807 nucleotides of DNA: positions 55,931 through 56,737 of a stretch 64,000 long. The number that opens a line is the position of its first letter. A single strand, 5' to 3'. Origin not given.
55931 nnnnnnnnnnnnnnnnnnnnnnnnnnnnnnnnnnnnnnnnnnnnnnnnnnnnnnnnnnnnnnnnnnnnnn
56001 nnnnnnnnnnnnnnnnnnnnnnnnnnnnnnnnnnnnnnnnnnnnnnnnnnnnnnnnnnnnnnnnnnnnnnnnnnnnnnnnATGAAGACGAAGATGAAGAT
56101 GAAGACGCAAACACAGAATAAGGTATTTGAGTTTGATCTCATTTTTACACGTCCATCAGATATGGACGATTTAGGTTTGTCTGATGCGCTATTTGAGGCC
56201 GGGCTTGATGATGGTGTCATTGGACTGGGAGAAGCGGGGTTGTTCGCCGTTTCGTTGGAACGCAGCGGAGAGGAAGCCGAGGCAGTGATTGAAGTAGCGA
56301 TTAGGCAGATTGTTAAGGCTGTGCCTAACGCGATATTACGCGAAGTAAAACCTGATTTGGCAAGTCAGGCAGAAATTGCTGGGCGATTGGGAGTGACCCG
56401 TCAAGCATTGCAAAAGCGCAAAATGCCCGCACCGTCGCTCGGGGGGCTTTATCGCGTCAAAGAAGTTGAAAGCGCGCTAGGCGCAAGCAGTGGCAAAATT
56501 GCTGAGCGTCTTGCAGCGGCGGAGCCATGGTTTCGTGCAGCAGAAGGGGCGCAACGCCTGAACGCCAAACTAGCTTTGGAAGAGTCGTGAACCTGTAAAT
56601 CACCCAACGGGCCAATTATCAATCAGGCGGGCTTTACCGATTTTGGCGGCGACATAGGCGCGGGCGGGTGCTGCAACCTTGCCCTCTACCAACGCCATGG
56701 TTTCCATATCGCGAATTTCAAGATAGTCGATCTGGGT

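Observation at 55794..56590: Low-GC hicAB-like toxin-antitoxin islet with an atypical HicA and a dual-coding GAAGAY hexamer repeat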

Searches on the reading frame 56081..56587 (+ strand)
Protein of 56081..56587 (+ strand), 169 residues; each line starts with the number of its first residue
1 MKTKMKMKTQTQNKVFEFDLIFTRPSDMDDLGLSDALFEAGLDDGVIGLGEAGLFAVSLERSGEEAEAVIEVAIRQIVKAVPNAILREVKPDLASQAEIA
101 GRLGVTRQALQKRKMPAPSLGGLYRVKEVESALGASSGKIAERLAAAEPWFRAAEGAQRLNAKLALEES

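Call 7: search_protein_families(library=pfam, proteins=[window:56081-56587:+], max_evalue=10)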
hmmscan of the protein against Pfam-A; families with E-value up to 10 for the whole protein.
window:56081-56587:+ (169 aa): 3 families
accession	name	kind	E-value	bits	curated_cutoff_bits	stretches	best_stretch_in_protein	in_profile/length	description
PF08279.18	HTH_11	-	0.016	15.5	25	1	85-112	8-34/55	HTH domain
PF13404.12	HTH_AsnC-type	-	0.043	14.1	27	1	94-113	18-37/42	AsnC-type helix-turn-helix domain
PF13412.12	HTH_24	-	0.17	11.9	21.9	1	94-113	18-37/48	Winged helix-turn-helix DNA-binding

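Call 8: search_protein_families(library=ncbifam, proteins=[window:56081-56587:+], max_evalue=10)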
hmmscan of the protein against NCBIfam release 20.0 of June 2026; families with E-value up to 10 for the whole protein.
window:56081-56587:+ (169 aa): 2 families
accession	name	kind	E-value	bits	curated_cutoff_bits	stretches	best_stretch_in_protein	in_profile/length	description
TIGR01764.1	excise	domain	0.034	14.5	28.8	1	98-128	6-40/49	excisionase family DNA-binding protein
TIGR02612.1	mob_myst_A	hypoth_equivalog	0.065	13.1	122.6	1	67-111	11-56/150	mobile mystery protein A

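Call 9: search_protein_families(library=padloc, proteins=[window:56081-56587:+], max_evalue=10)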
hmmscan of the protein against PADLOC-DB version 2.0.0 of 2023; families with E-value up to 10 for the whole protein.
window:56081-56587:+ (169 aa): 1 family
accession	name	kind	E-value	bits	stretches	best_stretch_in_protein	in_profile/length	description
PDLC04388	PDC-M06B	-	2.3e-22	77.7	1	16-113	3-101/174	-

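Call 11: search_protein_families(library=phrogs, proteins=[window:56081-56587:+], max_evalue=1)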
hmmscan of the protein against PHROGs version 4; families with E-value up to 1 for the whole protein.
window:56081-56587:+ (169 aa): 4 families
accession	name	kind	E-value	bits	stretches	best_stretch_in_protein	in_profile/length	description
phrog_2620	-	integration and excision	6.1e-07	30.5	1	28-114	15-100/187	excisionase and transcriptional regulator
phrog_57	-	head and packaging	1.1e-05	26.3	1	89-160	8-84/199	terminase small subunit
phrog_597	-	DNA, RNA and nucleotide metabolism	0.1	13.6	1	90-118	109-142/200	DNA binding protein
phrog_686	-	DNA, RNA and nucleotide metabolism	0.49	11.7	1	94-112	49-67/76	HTH DNA binding protein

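Call 13: find_homologous_proteins(query=window:56081-56587:+)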
Query window:56081-56587:+ (169 aa): 202 proteins with E <= 0.001 among 757 candidates; the best 120 are listed.
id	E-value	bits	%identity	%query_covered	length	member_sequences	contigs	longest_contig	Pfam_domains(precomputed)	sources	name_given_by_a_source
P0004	8.4e-99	346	100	100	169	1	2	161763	-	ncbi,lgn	ncbi:MAG: hypothetical protein ACPG06_10660 [Alphaproteobacteria bacterium]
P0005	1.4e-48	183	60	92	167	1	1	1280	-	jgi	jgi:hypothetical protein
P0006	1.7e-46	176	56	94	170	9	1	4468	-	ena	-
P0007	1.3e-45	173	56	94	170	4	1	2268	-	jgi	-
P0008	1.5e-45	173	57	93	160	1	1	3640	-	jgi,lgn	jgi:hypothetical protein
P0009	6.2e-45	171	58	93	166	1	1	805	-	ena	-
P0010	7.7e-45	171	58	93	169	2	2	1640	-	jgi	-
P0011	1.8e-44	169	55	92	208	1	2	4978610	-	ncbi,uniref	ncbi:hypothetical protein P7L75_09930 [Tistrella mobilis]|uniref:hypothetical protein n=1 Tax=Tistre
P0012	3.2e-44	169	55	91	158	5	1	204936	-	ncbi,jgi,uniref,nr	ncbi:hypothetical protein Q4494_12310 [Celeribacter halophilus]|jgi:hypothetical protein|uniref:DNA-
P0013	7.6e-44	167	56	90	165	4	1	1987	-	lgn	-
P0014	9.6e-44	167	53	96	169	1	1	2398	-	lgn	-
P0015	1.2e-43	167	55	91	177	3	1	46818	-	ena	-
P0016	1.7e-43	166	54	95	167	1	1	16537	-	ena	-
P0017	1.7e-43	166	53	92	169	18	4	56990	-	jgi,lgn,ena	-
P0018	2.0e-43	166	58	78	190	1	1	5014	-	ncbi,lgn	ncbi:MAG: hypothetical protein ACOCYW_07625 [Roseicyclus sp.]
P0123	1.1e-39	154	52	94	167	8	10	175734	-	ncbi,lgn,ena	-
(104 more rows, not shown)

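Call 23: search_solved_structures(query=A1, max_evalue=10, show_alignments=2)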
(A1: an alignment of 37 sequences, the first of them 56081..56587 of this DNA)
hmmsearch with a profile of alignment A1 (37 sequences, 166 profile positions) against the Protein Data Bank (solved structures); distinct sequences matched with E-value up to 10: 1.
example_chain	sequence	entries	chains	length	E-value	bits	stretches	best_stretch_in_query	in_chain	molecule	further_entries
3vc1_A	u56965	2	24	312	1.4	11.9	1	6-67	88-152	Geranyl diphosphate 2-C-methyltransferase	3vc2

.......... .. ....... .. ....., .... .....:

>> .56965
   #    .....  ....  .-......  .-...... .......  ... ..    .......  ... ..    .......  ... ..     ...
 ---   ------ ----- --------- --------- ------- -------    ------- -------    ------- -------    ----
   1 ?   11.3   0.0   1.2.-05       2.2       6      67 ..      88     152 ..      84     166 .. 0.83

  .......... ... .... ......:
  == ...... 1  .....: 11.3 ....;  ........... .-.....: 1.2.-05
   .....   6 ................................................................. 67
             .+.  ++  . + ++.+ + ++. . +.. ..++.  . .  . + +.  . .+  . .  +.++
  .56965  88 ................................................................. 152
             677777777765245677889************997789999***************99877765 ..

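Call 30: find_related_loci(query=A1, collection=genome_contigs, flank=3000)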
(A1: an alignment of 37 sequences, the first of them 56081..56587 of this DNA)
Query A1 (169 aa) in genome_contigs; peptide patterns used: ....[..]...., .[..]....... (x = any residue, [..] = any of these).
453 stretches matched a pattern; 148 encode a relative of the query (tblastn E <= 1e-3); the best 80 are kept; 80 distinct loci.
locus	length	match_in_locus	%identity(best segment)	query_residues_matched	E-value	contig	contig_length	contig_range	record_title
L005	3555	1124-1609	57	10-168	1e-52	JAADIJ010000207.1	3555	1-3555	MAG: Alphaproteobacteria bacterium isolate M_MetaBat.44 contig-127_44186, whole genome shotgun sequence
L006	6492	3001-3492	54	6-167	8e-52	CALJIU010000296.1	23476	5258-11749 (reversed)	MAG: uncultured Neomegalonema sp. isolate H3_Bin_Bin_41_1 genome assembly, contig: c_000000477743, whole genome shotgun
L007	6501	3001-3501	51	4-168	7e-50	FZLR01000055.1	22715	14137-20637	Rhodospirillaceae bacterium Spongia_Bin9 genome assembly, contig: NODE_55_length_22715_cov_5.07886, whole genome shotgun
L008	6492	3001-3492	52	7-168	5e-49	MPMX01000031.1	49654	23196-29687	MAG: Rhodospirillaceae bacterium bin65 NODE_1194_length_49654_cov_18.1916_ID_2387, whole genome shotgun sequence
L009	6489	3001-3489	55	6-166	4e-49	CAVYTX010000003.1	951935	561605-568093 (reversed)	MAG: uncultured Alphaproteobacteria bacterium isolate MFD05684.bin.1.360 genome assembly, contig: contig_15448, whole ge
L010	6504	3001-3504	51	4-169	1e-48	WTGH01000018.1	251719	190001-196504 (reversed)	MAG: Rhodospirillaceae bacterium isolate CO36386bin_9 NODE_25_length_251719_cov_39.172182, whole genome shotgun sequence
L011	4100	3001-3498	52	8-167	2e-48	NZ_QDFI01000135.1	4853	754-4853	Meridianimarinicoccus zhengii strain LMIT002 Scaffold136, whole genome shotgun sequence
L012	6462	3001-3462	55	16-167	4e-48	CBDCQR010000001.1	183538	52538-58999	MAG: Alphaproteobacteria bacterium isolate 0c7eebbd-8401-49bd-bf8d-b91b5e99145f genome assembly, contig: contig_1, whole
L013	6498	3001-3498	50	4-167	1e-47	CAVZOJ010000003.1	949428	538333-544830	MAG: uncultured Alphaproteobacteria bacterium isolate MFD01721.bin.1.305 genome assembly, contig: contig_11606, whole ge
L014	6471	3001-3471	52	14-169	1e-47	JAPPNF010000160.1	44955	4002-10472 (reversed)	MAG: Deltaproteobacteria bacterium isolate RHO3_bin_65 NODE_1743_length_44955_cov_193.272249, whole genome shotgun seque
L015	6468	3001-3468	53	16-169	1e-46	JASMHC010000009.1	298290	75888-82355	MAG: Paracoccaceae bacterium isolate ETNP7_MAG_63 c_000001048063, whole genome shotgun sequence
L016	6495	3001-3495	52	4-166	7e-46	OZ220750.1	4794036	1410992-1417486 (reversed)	MAG: Alphaproteobacteria bacterium isolate e85b98a5-d515-444b-a553-27111d8e7dd0 genome assembly, chromosome: 1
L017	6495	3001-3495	52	6-168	4e-46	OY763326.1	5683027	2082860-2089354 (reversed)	MAG: Alphaproteobacteria bacterium isolate a2cc6ff1-66e2-439d-8a67-f3e3a687b116 genome assembly, chromosome: 1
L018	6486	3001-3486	51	8-167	7e-46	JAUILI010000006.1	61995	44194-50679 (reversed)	MAG: Gammaproteobacteria bacterium isolate Co_bin.41 NODE_3671_length_61995_cov_1.248335, whole genome shotgun sequence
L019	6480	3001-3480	52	11-169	4e-46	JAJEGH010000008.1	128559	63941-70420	MAG: Alphaproteobacteria bacterium isolate p16x44bins.53 k141_38029, whole genome shotgun sequence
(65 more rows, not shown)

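Call 34: predict_structure(alignment_id=A1)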
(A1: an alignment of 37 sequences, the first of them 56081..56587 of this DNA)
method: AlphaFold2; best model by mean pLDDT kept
length: 169 residues; sequences in the alignment: 37
mean_pLDDT: 92.0   pTM: 0.83
mean pLDDT of the five models: 92.0, 91.3, 91.0, 89.8, 89.7
residues with pLDDT >= 90: 140; 70-90: 21; 50-70: 8; < 50: 0
segments of 3 or more residues with pLDDT < 50: none
pLDDT, mean of each block of 10 residues (from residue 1): 70 91 93 95 85 91 96 97 95 96 95 94 95 93 96 97 84
secondary structure, 60 per line:
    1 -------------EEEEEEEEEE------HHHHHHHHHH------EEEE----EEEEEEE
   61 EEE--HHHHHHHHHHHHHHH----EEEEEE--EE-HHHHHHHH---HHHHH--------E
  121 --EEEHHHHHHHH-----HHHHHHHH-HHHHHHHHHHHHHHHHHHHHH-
elements in order: E14-23 H30-39 E46-49 E54-63 H66-80 E85-90 H96-103 H107-111 E123-125 H126-133 H139-146 H148-168

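Call 38: fold_search(model_id=the predicted structure, library=pdb)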
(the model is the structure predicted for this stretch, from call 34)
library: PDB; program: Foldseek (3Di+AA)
matches with E <= 10: 1474; with E <= 0.001: 0
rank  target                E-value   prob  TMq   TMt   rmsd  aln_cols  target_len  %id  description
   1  2dt9_A                1.4e-02  0.80  0.32  0.34   9.3       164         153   13  Crystal structure of the regulatory subunit of aspartate kinase from Thermus flavus (released 2007-07-17)
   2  2zho_C                2.0e-02  0.66  0.28  0.30   8.8       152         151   14  Crystal structure of the regulatory subunit of aspartate kinase from Thermus thermophilus (ligand free form) (released 2009-02-17)
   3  1xmb                  2.3e-02  0.51  0.27  0.15  16.1       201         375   12  X-ray structure of IAA-aminoacid hydrolase from Arabidopsis thaliana gene AT5G56660 (released 2004-10-12)
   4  3lf0_A                2.4e-02  0.57  0.21  0.31   8.0        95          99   15  Crystal structure of the ATP bound Mycobacterium tuberculosis nitrogen regulatory PII protein (released 2010-07-07)
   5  2zho_D                2.6e-02  0.60  0.29  0.31   8.8       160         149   12  Crystal structure of the regulatory subunit of aspartate kinase from Thermus thermophilus (ligand free form) (released 2009-02-17)
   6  3ab4_B                2.6e-02  0.41  0.24  0.26  10.2       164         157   13  Crystal structure of feedback inhibition resistant mutant of aspartate kinase from Corynebacterium glutamicum in compl (released 2010-06-23)
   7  2zho_B                2.7e-02  0.54  0.28  0.31   9.4       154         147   14  Crystal structure of the regulatory subunit of aspartate kinase from Thermus thermophilus (ligand free form) (released 2009-02-17)
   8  2zho_F                3.1e-02  0.47  0.26  0.28   9.0       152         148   16  Crystal structure of the regulatory subunit of aspartate kinase from Thermus thermophilus (ligand free form) (released 2009-02-17)
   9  1j27                  3.9e-02  0.98  0.31  0.47   4.3        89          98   16  Crystal structure of a hypothetical protein, TT1725, from Thermus thermophilus HB8 at 1.7A resolution (released 2003-12-02)
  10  7daw_B                3.9e-02  0.97  0.32  0.08   4.9        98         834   17  Crystal structure of Mycobacterium tuberculosis phenylalanyl-tRNA synthetase (released 2021-01-13)
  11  6mr3_C                4.4e-02  0.85  0.33  0.25  11.5       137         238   14  Crystal structure of the competence-damaged protein (CinA) superfamily protein from Streptococcus mutans (released 2018-10-24)
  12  9hve_K                4.7e-02  0.96  0.29  0.20   4.2        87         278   13  Native human eIF2-eIF2B complex (released 2025-11-19)
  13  3ab4_N                5.0e-02  0.60  0.31  0.33   8.8       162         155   11  Crystal structure of feedback inhibition resistant mutant of aspartate kinase from Corynebacterium glutamicum in compl (released 2010-06-23)
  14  7db7_B                5.3e-02  0.98  0.33  0.08   4.6        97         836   18  Crystal structure of Mycobacterium tuberculosis phenylalanyl-tRNA synthetase in complex with compound GDI05-001 (released 2021-01-13)
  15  6mr3_A                5.3e-02  0.80  0.33  0.24  11.5       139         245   14  Crystal structure of the competence-damaged protein (CinA) superfamily protein from Streptococcus mutans (released 2018-10-24)
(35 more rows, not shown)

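Call 46: search_protein_families(library=pfam, alignment_id=A1, max_evalue=10)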
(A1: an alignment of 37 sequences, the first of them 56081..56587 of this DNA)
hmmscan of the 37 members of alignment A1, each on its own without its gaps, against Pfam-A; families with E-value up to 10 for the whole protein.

A. member 1, window:56081-56587:+ (169 aa): 3 families
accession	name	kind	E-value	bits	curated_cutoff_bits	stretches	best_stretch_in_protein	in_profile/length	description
PF08279.18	HTH_11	-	0.016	15.5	25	1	85-112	8-34/55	HTH domain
PF13404.12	HTH_AsnC-type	-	0.043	14.1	27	1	94-113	18-37/42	AsnC-type helix-turn-helix domain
PF13412.12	HTH_24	-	0.17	11.9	21.9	1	94-113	18-37/48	Winged helix-turn-helix DNA-binding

B. families by the number of members that match (of 37 scanned): 16 families
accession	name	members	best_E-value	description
PF08279.18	HTH_11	20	0.011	HTH domain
PF12802.13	MarR_2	7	0.017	MarR family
PF13404.12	HTH_AsnC-type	4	0.043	AsnC-type helix-turn-helix domain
PF01381.28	HTH_3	3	0.0064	Helix-turn-helix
PF19187.6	HTH_PafC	2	0.0014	PafC helix-turn-helix domain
PF22444.1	PaaX-like_Fer-like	1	0.11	PaaX-like, ferredoxin-like domain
PF05276.19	SH3BP5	1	0.12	SH3 domain-binding protein 5 (SH3BP5)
PF12697.13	Abhydrolase_6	1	0.13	Alpha/beta hydrolase family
PF13412.12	HTH_24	1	0.17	Winged helix-turn-helix DNA-binding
PF16509.11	KORA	1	0.17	TrfB plasmid transcriptional repressor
PF22621.2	CurL-like_PKS_C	1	0.18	CurL-like, PKS C-terminal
PF22281.1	DUF6959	1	0.2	Family of unknown function (DUF6959)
PF13384.12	HTH_23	1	0.22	Homeodomain-like domain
PF02954.25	HTH_8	1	0.34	Bacterial regulatory protein, Fis family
PF02579.22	Nitro_FeMo-Co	1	0.44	Dinitrogenase iron-molybdenum cofactor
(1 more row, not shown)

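Call 63: find_encoding_contigs(protein=P0012, flank=8000, max_places=2)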
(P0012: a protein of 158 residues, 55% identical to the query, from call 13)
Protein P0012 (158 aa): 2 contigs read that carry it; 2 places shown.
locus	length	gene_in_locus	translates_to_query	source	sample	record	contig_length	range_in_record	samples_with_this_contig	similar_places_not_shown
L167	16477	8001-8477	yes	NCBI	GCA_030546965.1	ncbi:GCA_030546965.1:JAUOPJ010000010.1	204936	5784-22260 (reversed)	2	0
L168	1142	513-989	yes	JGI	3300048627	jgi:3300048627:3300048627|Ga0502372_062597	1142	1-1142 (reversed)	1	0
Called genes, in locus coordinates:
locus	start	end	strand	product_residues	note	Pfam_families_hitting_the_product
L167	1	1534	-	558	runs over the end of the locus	PF13646:HEAT_2 (faint), PF12770:CHAT (weak)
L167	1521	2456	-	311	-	PF05066:HARE-HTH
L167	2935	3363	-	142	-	PF20066:Glyoxalase_8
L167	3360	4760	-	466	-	PF01554:MatE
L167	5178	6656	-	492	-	PF21810:DUF6880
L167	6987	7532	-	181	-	PF00239:Resolvase, PF02796:HTH_7 (weak)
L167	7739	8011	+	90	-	-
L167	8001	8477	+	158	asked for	-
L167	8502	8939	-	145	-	-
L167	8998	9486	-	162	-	-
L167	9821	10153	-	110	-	-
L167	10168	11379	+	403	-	PF00817:IMS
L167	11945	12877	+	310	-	PF00196:GerE (weak), PF13556:HTH_30 (weak)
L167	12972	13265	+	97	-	PF13340:DUF4096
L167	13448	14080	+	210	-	PF00589:Phage_integrase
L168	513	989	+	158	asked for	-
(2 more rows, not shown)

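Call 64: find_encoding_contigs(protein=P0011, flank=8000, max_places=2)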
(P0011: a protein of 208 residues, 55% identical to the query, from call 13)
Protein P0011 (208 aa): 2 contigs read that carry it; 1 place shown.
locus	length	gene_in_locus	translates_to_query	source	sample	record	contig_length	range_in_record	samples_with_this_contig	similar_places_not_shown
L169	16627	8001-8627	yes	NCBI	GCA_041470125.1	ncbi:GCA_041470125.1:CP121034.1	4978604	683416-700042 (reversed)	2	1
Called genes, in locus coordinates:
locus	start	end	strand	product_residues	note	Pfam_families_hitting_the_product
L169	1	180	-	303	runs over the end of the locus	PF00378:ECH_1, PF16113:ECH_2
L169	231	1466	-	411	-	PF00067:p450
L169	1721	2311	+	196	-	PF00440:TetR_N, PF17932:TetR_C_24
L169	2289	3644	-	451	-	PF01979:Amidohydro_1, PF12890:DHOase (weak), PF07969:Amidohydro_3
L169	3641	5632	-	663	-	PF02824:TGS, PF07973:tRNA_SAD, PF00587:tRNA-synt_2b, PF03129:HGTP_anticodon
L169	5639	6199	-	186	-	PF25087:GMPPB_C (faint), PF25084:LbH_EIF2B (weak), PF00132:Hexapep (weak)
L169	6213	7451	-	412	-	PF02492:cobW, PF07683:CobW_C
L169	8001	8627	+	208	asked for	-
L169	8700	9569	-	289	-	PF13452:FAS1_DH_region, PF27832:Htd2 (weak)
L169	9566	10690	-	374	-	PF02515:CoA_transf_3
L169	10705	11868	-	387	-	PF02771:Acyl-CoA_dh_N, PF02770:Acyl-CoA_dh_M, PF00441:Acyl-CoA_dh_1, PF08028:Acyl-CoA_dh_2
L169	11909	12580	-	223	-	PF00440:TetR_N, PF17932:TetR_C_24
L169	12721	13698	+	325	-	PF01073:3Beta_HSD (weak), PF01370:Epimerase, PF04321:RmlD_sub_bind, PF16363:GDP_Man_Dehyd (weak), PF07993:NAD_binding_4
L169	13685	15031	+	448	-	PF00743:FMO-like, PF01266:DAO (faint), PF07992:Pyr_redox_2, PF13450:NAD_binding_8, PF13454:NAD_binding_9 (faint), PF13738:Pyr_redox_3, PF13434:Lys_Orn_oxgnase (weak)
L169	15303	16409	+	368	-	PF01266:DAO (faint), PF03486:HI0933_like (faint), PF07992:Pyr_redox_2, PF13738:Pyr_redox_3, PF00070:Pyr_redox (weak)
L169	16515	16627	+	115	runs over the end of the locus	-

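Call 65: find_encoding_contigs(protein=P0123, flank=8000, max_places=4)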
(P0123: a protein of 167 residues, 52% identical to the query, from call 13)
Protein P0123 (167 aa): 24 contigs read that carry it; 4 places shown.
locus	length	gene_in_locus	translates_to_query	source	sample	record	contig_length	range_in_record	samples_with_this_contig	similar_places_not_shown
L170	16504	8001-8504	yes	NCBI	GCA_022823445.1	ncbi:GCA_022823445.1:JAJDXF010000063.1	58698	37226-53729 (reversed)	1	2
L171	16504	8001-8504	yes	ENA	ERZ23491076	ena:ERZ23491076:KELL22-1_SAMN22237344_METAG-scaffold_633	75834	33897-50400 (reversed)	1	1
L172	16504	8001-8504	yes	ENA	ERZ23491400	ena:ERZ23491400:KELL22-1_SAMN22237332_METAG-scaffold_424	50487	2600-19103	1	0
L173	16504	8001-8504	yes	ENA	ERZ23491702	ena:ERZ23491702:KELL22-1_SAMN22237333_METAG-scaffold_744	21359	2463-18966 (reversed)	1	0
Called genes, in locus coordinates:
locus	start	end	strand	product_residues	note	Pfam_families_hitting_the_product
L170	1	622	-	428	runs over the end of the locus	PF00919:UPF0004, PF04055:Radical_SAM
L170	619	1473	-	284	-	PF01678:DAP_epimerase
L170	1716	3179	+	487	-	PF02881:SRP54_N, PF00448:SRP54, PF01656:CbiA (weak), PF02978:SRP_SPB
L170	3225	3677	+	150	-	PF00886:Ribosomal_S16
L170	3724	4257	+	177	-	PF01782:RimM, PF05239:PRC, PF24986:PRC_RimM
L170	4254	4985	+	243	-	PF01746:tRNA_m1G_MT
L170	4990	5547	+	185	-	PF01245:Ribosomal_L19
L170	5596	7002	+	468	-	PF00330:Aconitase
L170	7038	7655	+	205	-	PF00694:Aconitase_C, PF27512:LeuD, PF27434:LeuD_C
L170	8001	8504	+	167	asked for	-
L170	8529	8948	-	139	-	PF01850:PIN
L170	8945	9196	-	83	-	PF02604:PhdYeFM_antitox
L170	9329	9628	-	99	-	PF02036:SCP2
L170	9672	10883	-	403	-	PF00108:Thiolase_N, PF02803:Thiolase_C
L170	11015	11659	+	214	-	PF02441:Flavoprotein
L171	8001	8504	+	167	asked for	-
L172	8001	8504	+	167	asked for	-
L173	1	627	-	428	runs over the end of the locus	PF00919:UPF0004, PF04055:Radical_SAM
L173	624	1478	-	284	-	PF01678:DAP_epimerase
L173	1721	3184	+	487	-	PF02881:SRP54_N, PF00448:SRP54, PF01656:CbiA (weak), PF02978:SRP_SPB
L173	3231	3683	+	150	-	PF00886:Ribosomal_S16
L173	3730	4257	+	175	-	PF01782:RimM, PF05239:PRC, PF24986:PRC_RimM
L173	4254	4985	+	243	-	PF01746:tRNA_m1G_MT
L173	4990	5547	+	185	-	PF01245:Ribosomal_L19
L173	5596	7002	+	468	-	PF00330:Aconitase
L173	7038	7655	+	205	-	PF00694:Aconitase_C, PF27512:LeuD, PF27434:LeuD_C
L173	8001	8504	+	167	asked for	-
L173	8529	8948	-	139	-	PF01850:PIN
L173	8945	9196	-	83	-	PF02604:PhdYeFM_antitox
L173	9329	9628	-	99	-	PF02036:SCP2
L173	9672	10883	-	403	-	PF00108:Thiolase_N, PF02803:Thiolase_C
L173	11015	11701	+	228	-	-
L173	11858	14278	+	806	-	-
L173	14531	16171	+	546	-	PF07969:Amidohydro_3, PF01979:Amidohydro_1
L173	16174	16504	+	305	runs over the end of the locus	PF02492:cobW, PF07683:CobW_C (weak)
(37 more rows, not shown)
